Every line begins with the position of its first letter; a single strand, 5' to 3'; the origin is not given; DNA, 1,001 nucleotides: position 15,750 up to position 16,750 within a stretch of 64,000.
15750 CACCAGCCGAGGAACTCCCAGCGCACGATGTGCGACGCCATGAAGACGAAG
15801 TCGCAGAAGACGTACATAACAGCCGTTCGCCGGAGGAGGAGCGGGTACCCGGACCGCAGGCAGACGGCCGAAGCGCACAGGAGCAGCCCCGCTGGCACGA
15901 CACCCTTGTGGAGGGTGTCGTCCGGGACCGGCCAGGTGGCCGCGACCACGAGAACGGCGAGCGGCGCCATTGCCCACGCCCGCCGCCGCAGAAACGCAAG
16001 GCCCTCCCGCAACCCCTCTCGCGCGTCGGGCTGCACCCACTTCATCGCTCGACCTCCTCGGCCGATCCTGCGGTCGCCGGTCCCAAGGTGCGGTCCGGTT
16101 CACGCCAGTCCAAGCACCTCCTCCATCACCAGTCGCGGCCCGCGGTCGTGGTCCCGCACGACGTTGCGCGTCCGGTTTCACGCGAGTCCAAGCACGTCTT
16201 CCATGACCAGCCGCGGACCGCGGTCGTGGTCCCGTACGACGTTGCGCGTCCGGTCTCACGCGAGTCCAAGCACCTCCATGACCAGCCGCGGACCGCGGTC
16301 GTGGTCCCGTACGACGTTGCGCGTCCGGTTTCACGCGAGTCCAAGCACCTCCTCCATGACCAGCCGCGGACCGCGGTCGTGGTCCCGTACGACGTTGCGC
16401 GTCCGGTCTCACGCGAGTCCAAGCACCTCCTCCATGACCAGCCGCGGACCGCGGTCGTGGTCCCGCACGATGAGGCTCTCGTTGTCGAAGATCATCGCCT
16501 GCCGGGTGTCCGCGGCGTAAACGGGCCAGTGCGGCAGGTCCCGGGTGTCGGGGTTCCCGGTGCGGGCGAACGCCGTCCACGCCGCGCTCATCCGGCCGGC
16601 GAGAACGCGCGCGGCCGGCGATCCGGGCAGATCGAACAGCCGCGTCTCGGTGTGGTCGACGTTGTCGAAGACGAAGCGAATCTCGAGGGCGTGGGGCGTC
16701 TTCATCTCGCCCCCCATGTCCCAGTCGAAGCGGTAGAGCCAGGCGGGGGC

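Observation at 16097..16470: Five tandem 75-bp copies of a gene's last 25 codons plus stop codon, downstream of the carboxylesterase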

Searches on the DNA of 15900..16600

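Call 53: search_rna_families(source=window, start=15900, end=16600, threshold=evalue, max_evalue=1)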
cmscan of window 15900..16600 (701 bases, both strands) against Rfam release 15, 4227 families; matches with E-value up to 1: 1.
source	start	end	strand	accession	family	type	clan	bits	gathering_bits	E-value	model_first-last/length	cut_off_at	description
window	16342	16404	-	RF03009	malK-III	Cis-reg;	-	17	50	0.66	1-94/94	no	malK-III RNA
